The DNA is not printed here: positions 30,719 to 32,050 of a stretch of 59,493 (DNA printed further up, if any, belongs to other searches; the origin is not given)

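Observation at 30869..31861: Single polypeptide fusing a thymidylate-kinase-like P-loop domain to a UDG-fold domain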

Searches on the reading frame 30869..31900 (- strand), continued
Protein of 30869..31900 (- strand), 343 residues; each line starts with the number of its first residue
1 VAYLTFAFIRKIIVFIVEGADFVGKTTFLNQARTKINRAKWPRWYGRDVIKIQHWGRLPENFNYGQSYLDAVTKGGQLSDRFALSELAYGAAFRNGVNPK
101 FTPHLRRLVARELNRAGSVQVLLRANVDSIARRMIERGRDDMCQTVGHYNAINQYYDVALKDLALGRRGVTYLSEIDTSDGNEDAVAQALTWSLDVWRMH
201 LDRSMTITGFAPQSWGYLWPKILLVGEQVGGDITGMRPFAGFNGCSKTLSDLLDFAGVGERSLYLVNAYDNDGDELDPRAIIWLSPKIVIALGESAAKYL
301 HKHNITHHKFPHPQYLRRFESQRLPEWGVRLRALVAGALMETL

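Call 38: fold_search(model_id=the predicted structure, library=pdb)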
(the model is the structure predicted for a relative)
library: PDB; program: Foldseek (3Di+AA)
matches with E <= 10: 1253; with E <= 0.001: 40
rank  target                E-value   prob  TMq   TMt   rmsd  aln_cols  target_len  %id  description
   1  1ui1                  9.5e-06  1.00  0.32  0.52   4.7       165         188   22  Crystal Structure Of Uracil-DNA Glycosylase From Thermus Thermophilus HB8 (released 2003-10-14)
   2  4zbx                  1.1e-05  1.00  0.32  0.52   3.8       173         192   20  Family 4 uracil-DNA glycosylase from Sulfolobus tokodaii (free form, X-ray wavelength=0.9000) (released 2015-09-09)
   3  1l9g                  1.2e-05  1.00  0.31  0.51   4.3       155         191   22  CRYSTAL STRUCTURE OF URACIL-DNA GLYCOSYLASE FROM T. MARITIMA (released 2003-05-27)
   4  4zby                  1.2e-05  1.00  0.32  0.51   5.0       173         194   18  Family 4 uracil-DNA glycosylase from Sulfolobus tokodaii (uracil complex form) (released 2015-09-09)
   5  1ui0                  1.6e-05  1.00  0.32  0.53   3.3       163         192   20  Crystal Structure Of Uracil-DNA Glycosylase From Thermus Thermophilus HB8 (released 2003-10-14)
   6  1vk2                  1.7e-05  1.00  0.31  0.51   3.9       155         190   21  Crystal structure of Uracil-DNA glycosylase (TM0511) from Thermotoga maritima at 1.90 A resolution (released 2004-05-04)
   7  6ajo_A                4.4e-05  1.00  0.28  0.44   6.2       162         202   20  Complex form of Uracil DNA glycosylase X and uracil-DNA. (released 2019-05-29)
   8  6iod_B                4.7e-05  1.00  0.29  0.47   5.0       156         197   20  The structure of UdgX in complex with single-stranded DNA (released 2019-07-31)
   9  6iob                  4.7e-05  1.00  0.29  0.44   6.4       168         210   20  The structure of the H109A mutant of UdgX in complex with uracil (released 2019-07-24)
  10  6l6s_B                5.5e-05  1.00  0.30  0.51   5.1       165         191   21  The structure of the UdgX mutant H109E crosslinked to single-stranded DNA (released 2020-11-04)
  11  6ioc                  5.8e-05  1.00  0.29  0.44   6.3       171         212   20  The structure of the H109Q mutant of UdgX in complex with uracil (released 2019-07-24)
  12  6iod_A                6.1e-05  1.00  0.29  0.44   6.0       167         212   20  The structure of UdgX in complex with single-stranded DNA (released 2019-07-31)
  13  6l5b                  1.1e-04  1.00  0.28  0.43   6.5       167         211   19  The structure of the UdgX mutant H109E at a post-excision state (released 2020-10-28)
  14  6l6s_A                1.1e-04  1.00  0.29  0.45   6.6       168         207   20  The structure of the UdgX mutant H109E crosslinked to single-stranded DNA (released 2020-11-04)
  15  2jaq_A                1.4e-04  1.00  0.35  0.56   6.2       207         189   16  Structure of deoxyadenosine kinase from M. mycoides with bound dCTP (released 2007-01-03)
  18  6ajp                  1.8e-04  1.00  0.29  0.45   6.4       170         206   20  Complex form of Uracil DNA glycosylase X and deoxyuridine monophosphate. (released 2019-05-29)
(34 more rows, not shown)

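Call 39: search_protein_representatives(alignment_id=A2)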
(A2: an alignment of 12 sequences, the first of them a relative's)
Query: 12 sequences, 318 profile positions. Proteins with E-value up to 0.001 (for the whole library): 6188; up to 1e-10: 2479; up to 1e-30: 357. The best 150 are listed.
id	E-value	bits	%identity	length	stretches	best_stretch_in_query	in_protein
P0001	1.3e-129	448.5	-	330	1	1-317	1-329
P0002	1.3e-123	428.8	-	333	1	1-316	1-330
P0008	3.2e-120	417.6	-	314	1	1-314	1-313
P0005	4.1e-116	404.1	-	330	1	1-310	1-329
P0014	1.9e-112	392.0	-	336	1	1-312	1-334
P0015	1.8e-86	306.7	-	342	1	1-314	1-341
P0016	1.0e-79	284.5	-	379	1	1-309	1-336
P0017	1.3e-78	280.9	-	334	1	1-314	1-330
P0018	5.2e-78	278.9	-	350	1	1-310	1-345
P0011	3.3e-77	276.3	-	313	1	1-316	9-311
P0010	1.9e-69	250.8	-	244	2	159-314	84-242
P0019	2.2e-62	227.6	-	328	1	2-314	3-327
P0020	3.5e-51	190.8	-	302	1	1-305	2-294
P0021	4.3e-51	190.5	-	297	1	2-306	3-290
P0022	6.9e-51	189.8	-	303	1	1-309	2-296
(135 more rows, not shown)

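Call 43: find_related_loci(query=A2, collection=viral_contigs, flank=10000)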
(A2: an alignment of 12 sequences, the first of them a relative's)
Query A2 (330 aa) in viral_contigs; peptide patterns used: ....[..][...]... (x = any residue, [..] = any of these).
103 stretches matched a pattern; 75 encode a relative of the query (tblastn E <= 1e-3); 75 distinct loci.
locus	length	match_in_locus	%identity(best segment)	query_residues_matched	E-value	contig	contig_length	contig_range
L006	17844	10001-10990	26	1-319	9e-17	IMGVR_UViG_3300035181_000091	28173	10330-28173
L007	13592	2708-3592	27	1-311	2e-15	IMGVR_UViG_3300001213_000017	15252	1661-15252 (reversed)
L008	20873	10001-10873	25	1-318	2e-14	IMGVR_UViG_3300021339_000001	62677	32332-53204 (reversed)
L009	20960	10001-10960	28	1-322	3e-14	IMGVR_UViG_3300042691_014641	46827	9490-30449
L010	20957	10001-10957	26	1-321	2e-13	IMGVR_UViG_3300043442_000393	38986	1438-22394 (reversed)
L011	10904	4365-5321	26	1-321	2e-13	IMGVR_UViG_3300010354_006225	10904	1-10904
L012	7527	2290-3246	25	1-321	7e-13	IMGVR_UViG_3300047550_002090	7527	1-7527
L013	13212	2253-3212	25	1-321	1e-11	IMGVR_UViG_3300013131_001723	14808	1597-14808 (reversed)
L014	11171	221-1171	26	1-315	3e-11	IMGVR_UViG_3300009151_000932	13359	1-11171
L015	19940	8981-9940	26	1-322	3e-11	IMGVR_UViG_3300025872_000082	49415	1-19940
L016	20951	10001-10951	26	1-315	3e-11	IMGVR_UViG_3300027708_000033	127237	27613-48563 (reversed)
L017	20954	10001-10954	27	1-319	3e-11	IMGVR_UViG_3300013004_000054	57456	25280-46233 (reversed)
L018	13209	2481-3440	26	1-322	3e-11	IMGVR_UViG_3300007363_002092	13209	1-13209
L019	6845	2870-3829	24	1-321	3e-11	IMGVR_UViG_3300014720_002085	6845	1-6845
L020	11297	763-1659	25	2-316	4e-11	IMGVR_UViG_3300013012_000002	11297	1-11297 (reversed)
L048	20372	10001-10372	31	203-319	9e-8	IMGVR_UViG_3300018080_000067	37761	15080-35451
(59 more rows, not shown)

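Call 59: fold_search(model_id=the predicted structure, library=viral)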
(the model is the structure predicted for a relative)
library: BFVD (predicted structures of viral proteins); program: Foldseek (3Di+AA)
matches with E <= 10: 671; with E <= 0.001: 34
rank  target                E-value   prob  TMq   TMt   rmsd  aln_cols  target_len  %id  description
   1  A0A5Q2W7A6            6.7e-16  1.00  0.71  0.81   3.9       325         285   22  (no name in the UniProt tables at hand)
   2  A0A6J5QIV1            3.5e-15  1.00  0.72  0.72   4.2       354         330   20  Uncharacterized protein [uncultured Caudovirales phage]
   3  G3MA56                3.6e-15  1.00  0.55  0.55   6.8       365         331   20  Gp315 [Bacillus phage G]
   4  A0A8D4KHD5            1.4e-07  1.00  0.33  0.66   3.3       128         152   32  (no name in the UniProt tables at hand)
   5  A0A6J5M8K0            1.3e-06  1.00  0.43  0.67   3.6       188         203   19  Uncharacterized protein [uncultured Caudovirales phage]
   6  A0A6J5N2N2            4.1e-06  1.00  0.42  0.74   3.9       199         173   20  Tmk Thymidylate kinase [uncultured Caudovirales phage]
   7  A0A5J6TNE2            6.7e-06  1.00  0.50  0.66   6.0       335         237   11  (no name in the UniProt tables at hand)
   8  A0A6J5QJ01            1.4e-05  1.00  0.41  0.68   4.3       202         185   20  Tmk Thymidylate kinase [uncultured Caudovirales phage]
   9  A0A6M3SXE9            2.0e-05  1.00  0.38  0.69   3.7       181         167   21  (no name in the UniProt tables at hand)
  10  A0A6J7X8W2            2.1e-05  1.00  0.44  0.74   3.9       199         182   20  Thymidylate kinase [uncultured Caudovirales phage]
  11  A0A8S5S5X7            2.6e-05  1.00  0.38  0.69   4.3       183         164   19  TMPK protein [Podoviridae sp. ctsUe5]
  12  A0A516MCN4            3.5e-05  1.00  0.33  0.13   5.8       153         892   18  (no name in the UniProt tables at hand)
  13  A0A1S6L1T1            6.3e-05  1.00  0.37  0.39   5.4       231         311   18  (no name in the UniProt tables at hand)
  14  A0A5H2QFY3            1.0e-04  1.00  0.39  0.65   3.8       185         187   16  (no name in the UniProt tables at hand)
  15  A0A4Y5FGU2            1.0e-04  1.00  0.37  0.67   4.3       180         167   16  (no name in the UniProt tables at hand)
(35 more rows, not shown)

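Call 67: search_protein_families(library=ncbifam, proteins=[window:30869-31861:-], max_evalue=0.1)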
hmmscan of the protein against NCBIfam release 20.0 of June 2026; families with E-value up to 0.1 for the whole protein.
window:30869-31861:- (330 aa): 5 families
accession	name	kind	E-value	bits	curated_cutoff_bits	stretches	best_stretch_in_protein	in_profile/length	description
TIGR03914.1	UDG_fam_dom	hypoth_equivalog_domain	0.0011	18.6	189.95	0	207-255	76-123/231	UdgX family uracil-DNA binding protein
TIGR00041.1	DTMP_kinase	equivalog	0.0023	17.7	83.25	0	65-146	94-173/196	dTMP kinase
TIGR00758.1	UDG_fam4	subfamily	0.023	14.4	125.3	0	208-254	23-68/173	uracil-DNA glycosylase, family 4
NF005923.0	PRK07933.1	equivalog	0.026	13.9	193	0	66-137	93-166/213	dTMP kinase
NF040953.1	Arch_udg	equivalog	0.052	13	250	0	204-254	29-79/184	type-4 uracil-DNA glycosylase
